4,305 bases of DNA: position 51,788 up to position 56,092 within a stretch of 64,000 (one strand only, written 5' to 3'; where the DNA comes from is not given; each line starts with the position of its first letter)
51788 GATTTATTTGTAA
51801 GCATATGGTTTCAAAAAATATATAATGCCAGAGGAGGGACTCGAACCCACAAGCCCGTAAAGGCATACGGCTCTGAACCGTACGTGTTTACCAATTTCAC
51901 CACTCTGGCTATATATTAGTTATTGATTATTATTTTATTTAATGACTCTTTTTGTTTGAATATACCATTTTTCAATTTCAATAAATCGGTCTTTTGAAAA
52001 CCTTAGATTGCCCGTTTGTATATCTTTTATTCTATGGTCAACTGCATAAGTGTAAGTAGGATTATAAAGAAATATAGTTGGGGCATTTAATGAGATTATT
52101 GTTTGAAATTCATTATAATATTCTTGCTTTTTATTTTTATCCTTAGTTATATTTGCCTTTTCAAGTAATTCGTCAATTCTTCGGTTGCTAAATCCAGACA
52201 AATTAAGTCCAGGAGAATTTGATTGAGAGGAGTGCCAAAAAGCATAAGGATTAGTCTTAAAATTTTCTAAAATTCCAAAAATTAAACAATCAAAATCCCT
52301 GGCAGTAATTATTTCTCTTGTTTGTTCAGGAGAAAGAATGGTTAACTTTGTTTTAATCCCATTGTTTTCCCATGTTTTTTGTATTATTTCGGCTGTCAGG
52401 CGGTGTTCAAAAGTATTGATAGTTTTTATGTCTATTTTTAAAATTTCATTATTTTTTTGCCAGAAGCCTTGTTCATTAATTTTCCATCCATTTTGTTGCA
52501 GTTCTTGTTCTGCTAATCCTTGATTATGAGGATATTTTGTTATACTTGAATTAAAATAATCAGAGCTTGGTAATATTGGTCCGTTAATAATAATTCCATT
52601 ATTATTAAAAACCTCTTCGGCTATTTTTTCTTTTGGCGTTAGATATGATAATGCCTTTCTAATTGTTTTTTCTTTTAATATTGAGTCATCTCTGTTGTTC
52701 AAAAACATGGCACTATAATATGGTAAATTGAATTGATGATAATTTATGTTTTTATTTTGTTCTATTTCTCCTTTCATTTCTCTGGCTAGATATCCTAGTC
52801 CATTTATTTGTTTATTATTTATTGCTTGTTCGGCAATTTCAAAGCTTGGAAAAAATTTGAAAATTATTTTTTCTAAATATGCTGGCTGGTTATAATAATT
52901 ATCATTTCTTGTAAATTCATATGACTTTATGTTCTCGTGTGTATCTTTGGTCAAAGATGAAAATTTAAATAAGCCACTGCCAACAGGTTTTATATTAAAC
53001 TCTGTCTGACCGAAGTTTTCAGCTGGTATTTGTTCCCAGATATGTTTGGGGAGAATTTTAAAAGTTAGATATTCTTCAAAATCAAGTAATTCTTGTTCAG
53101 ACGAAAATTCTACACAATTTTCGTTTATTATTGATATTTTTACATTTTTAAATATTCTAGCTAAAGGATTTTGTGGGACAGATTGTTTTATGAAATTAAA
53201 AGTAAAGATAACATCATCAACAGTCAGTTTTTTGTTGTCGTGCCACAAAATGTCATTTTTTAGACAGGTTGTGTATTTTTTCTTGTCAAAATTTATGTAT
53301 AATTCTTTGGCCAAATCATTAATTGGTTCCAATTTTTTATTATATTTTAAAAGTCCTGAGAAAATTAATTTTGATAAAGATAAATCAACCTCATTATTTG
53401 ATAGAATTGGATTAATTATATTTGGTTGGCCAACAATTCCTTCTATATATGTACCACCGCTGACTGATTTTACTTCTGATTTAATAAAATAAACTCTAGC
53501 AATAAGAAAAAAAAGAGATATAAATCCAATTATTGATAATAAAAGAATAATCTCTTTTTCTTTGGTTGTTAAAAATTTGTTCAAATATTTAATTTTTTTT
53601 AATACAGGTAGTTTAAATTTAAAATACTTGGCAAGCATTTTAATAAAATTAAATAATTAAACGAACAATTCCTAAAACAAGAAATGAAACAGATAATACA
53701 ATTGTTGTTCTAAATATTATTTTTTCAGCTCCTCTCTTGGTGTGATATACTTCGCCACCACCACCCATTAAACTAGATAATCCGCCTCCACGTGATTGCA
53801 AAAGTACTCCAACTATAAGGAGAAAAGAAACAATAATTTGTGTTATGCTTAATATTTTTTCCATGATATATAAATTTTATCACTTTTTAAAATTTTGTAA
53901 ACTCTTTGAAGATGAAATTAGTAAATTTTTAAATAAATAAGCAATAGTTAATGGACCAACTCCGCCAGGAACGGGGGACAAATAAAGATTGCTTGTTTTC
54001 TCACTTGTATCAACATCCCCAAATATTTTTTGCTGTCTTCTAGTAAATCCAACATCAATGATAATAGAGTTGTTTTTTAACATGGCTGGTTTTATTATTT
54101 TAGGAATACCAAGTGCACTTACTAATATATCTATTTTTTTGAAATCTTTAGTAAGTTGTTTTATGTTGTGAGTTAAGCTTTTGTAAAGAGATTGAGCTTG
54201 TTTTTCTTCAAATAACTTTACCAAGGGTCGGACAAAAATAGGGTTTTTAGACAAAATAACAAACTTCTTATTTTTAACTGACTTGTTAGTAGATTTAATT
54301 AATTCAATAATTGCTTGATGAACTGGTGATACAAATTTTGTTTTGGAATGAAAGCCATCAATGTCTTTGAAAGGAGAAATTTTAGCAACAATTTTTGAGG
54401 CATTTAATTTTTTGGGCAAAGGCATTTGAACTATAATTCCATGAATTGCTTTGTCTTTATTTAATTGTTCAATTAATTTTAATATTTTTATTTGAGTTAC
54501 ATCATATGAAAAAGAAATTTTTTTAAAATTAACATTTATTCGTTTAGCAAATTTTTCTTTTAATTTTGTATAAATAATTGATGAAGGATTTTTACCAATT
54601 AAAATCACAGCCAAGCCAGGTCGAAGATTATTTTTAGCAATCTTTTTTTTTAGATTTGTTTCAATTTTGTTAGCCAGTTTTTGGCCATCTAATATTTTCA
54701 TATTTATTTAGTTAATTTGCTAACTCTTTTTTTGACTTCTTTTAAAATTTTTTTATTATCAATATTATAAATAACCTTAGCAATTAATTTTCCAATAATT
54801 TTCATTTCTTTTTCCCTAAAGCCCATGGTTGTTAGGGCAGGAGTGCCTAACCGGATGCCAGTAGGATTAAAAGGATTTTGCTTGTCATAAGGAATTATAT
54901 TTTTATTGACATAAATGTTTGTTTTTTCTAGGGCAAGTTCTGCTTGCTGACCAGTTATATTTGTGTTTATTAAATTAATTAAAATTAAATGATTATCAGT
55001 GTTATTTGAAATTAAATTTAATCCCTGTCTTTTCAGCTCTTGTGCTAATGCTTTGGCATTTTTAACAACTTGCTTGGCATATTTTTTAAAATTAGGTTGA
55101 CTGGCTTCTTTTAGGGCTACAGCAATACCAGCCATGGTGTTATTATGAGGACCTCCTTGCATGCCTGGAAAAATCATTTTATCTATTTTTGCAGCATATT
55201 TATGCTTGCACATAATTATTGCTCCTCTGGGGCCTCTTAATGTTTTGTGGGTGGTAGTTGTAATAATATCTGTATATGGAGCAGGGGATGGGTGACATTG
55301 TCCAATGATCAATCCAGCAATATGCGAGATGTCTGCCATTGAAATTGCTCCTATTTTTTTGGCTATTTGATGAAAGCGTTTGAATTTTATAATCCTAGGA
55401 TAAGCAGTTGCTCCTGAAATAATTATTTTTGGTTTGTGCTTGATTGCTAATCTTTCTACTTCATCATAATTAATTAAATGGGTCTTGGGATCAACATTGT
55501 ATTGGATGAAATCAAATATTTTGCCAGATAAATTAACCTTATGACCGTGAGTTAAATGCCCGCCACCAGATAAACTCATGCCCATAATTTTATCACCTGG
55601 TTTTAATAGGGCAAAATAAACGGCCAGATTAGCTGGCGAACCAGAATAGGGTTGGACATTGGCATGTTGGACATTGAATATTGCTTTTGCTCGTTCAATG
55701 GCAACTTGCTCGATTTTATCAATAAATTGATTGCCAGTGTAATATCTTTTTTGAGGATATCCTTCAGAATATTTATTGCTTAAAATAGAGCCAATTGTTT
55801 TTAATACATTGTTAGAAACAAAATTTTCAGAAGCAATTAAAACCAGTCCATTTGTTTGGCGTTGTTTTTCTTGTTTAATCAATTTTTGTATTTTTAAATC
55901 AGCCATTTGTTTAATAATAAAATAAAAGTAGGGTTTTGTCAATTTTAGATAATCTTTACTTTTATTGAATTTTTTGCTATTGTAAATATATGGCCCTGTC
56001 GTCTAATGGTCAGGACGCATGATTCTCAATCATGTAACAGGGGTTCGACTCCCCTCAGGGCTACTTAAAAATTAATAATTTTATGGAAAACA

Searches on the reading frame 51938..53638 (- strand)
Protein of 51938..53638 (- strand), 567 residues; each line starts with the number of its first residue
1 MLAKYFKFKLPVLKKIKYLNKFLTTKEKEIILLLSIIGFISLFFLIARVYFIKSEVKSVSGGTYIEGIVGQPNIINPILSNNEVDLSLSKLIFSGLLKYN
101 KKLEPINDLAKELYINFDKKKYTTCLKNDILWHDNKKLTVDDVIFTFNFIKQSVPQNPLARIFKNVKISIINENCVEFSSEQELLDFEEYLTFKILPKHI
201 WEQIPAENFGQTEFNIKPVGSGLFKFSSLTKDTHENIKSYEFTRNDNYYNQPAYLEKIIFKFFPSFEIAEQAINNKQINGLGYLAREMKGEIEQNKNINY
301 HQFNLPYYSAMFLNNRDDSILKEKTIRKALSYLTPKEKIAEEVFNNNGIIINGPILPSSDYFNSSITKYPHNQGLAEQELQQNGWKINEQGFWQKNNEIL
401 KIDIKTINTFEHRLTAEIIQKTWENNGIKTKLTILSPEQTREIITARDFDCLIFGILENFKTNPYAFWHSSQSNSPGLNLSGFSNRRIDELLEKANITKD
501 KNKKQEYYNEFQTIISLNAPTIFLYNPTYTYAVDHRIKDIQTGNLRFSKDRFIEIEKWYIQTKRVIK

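Call 57: search_protein_families(library=pfam, proteins=[window:51938-53638:-], max_evalue=0.0001)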
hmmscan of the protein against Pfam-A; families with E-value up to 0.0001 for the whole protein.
window:51938-53638:- (567 aa): 1 family
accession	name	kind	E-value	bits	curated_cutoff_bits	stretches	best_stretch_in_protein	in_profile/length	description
PF00496.27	SBP_bac_5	-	4.5e-52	177.8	32.4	1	104-473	1-363/368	Bacterial extracellular solute-binding proteins, family 5 Middle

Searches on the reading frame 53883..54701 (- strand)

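Call 57: search_protein_families(library=pfam, proteins=[window:53883-54701:-], max_evalue=0.0001)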
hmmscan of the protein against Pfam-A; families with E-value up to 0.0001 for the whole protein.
window:53883-54701:- (273 aa): 2 families
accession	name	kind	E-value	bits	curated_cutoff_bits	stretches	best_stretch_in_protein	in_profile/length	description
PF00763.28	THF_DHG_CYH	-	4.4e-33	114.4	32.8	1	4-115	1-115/115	Tetrahydrofolate dehydrogenase/cyclohydrolase, catalytic domain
PF02882.25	THF_DHG_CYH_C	-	7.9e-33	113.5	27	1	120-265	12-157/160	Tetrahydrofolate dehydrogenase/cyclohydrolase, NAD(P)-binding domain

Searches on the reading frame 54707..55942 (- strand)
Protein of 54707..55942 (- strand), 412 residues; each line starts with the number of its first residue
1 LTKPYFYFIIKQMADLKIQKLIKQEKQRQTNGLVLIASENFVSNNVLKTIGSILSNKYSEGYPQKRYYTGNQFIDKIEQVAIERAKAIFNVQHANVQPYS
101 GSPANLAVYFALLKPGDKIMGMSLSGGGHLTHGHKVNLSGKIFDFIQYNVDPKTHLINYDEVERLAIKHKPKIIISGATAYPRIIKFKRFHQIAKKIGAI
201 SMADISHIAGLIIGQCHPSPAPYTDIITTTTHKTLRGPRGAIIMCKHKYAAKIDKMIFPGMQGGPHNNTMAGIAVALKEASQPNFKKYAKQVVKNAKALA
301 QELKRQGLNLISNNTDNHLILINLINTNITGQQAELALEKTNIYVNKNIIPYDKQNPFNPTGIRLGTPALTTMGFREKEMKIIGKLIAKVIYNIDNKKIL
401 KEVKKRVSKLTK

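Call 57: search_protein_families(library=pfam, proteins=[window:54707-55942:-], max_evalue=0.0001)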
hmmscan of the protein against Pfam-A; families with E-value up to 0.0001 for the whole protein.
window:54707-55942:- (412 aa): 1 family
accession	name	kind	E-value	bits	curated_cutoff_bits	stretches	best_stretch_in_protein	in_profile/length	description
PF00464.25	SHMT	-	1.2e-155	518.5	27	1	13-387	3-399/399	Serine hydroxymethyltransferase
